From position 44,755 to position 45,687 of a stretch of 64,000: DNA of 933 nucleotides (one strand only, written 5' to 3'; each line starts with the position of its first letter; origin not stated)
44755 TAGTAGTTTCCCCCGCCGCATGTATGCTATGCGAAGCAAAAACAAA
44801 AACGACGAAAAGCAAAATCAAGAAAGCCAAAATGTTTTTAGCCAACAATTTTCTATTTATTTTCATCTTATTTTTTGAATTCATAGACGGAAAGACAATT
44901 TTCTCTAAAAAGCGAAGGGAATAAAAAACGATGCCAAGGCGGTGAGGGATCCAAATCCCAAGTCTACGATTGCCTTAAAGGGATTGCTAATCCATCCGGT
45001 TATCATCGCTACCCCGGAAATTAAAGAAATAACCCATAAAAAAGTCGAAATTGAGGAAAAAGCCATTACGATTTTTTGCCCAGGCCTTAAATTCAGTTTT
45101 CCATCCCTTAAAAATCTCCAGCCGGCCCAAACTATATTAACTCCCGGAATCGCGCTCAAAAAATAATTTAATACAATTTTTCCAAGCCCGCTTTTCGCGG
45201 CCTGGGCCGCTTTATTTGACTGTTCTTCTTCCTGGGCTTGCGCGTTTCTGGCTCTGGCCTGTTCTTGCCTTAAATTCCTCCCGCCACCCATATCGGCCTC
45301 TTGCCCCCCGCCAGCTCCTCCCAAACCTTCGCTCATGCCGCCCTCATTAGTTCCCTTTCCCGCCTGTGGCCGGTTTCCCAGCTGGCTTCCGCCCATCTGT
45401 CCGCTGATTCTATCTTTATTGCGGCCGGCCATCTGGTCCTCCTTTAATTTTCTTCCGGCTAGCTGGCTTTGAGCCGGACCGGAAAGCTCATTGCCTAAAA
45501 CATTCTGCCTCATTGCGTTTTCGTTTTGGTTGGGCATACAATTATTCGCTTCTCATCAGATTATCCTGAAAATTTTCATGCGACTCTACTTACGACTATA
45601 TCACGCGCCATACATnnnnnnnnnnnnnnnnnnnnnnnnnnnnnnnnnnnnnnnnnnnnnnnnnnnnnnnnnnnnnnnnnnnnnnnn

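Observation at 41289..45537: Second half of the T4SS-like system lies 6 kb away: VirB6-like 850-aa channel candidate with two orphan partners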

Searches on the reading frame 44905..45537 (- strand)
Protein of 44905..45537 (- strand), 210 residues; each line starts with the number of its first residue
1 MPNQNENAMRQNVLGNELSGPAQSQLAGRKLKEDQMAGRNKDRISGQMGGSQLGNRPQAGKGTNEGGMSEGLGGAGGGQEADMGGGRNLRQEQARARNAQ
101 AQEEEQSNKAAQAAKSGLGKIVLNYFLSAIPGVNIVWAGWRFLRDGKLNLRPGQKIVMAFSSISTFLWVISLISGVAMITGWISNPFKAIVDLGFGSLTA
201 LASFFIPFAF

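Call 5: search_protein_families(library=pfam, proteins=[window:44905-45537:-], max_evalue=0.1)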
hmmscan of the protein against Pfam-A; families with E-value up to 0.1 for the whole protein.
window:44905-45537:- (210 aa): 0 families

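Call 8: search_protein_families(library=ncbifam, proteins=[window:44905-45537:-], max_evalue=0.1)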
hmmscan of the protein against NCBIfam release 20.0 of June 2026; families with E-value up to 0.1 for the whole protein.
window:44905-45537:- (210 aa): 1 family
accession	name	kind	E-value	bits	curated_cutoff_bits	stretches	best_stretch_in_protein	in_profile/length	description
TIGR00933.1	2a38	subfamily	0.0034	16.5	331.15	1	117-202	57-141/391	TrkH family potassium uptake protein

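Call 43: search_protein_families(library=pfam, alignment_id=A3, max_evalue=0.1)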
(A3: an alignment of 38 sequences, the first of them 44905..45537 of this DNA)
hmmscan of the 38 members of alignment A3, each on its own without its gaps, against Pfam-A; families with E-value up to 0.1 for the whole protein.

A. member 1, window:44905-45537:- (210 aa): 0 families

B. families by the number of members that match (of 38 scanned): 12 families
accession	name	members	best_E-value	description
PF07895.16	DUF1673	1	0.0024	Protein of unknown function (DUF1673)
PF23188.1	THU_Piezo1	1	0.0041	Piezo1-like, transmembrane helical unit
PF16214.10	AC_N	1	0.0044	Adenylyl cyclase N-terminal extracellular and transmembrane region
PF11857.13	DUF3377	1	0.013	Domain of unknown function (DUF3377)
PF06687.17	SUR7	1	0.015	SUR7/PalI family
PF12698.13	ABC2_membrane_3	1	0.035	ABC-2 family transporter protein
PF06781.17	CrgA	1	0.035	Cell division protein CrgA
PF05992.17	SbmA_BacA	1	0.042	SbmA/BacA-like family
PF05684.17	DUF819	1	0.049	Protein of unknown function (DUF819)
PF10545.15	MADF_DNA_bdg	1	0.054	Alcohol dehydrogenase transcription factor Myb/SANT-like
PF12420.13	DUF3671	1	0.058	Fam-L, Fam-M like protein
PF05814.16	Ac76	1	0.075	Orf76 (Ac76)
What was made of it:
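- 44905..45537 (-): p210: small membrane partner. It has a disordered, charged G/Q/N-rich N-terminal half and 2-3 C-terminal membrane helices. No Pfam or NCBIfam family (calls 5, 8, 43).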
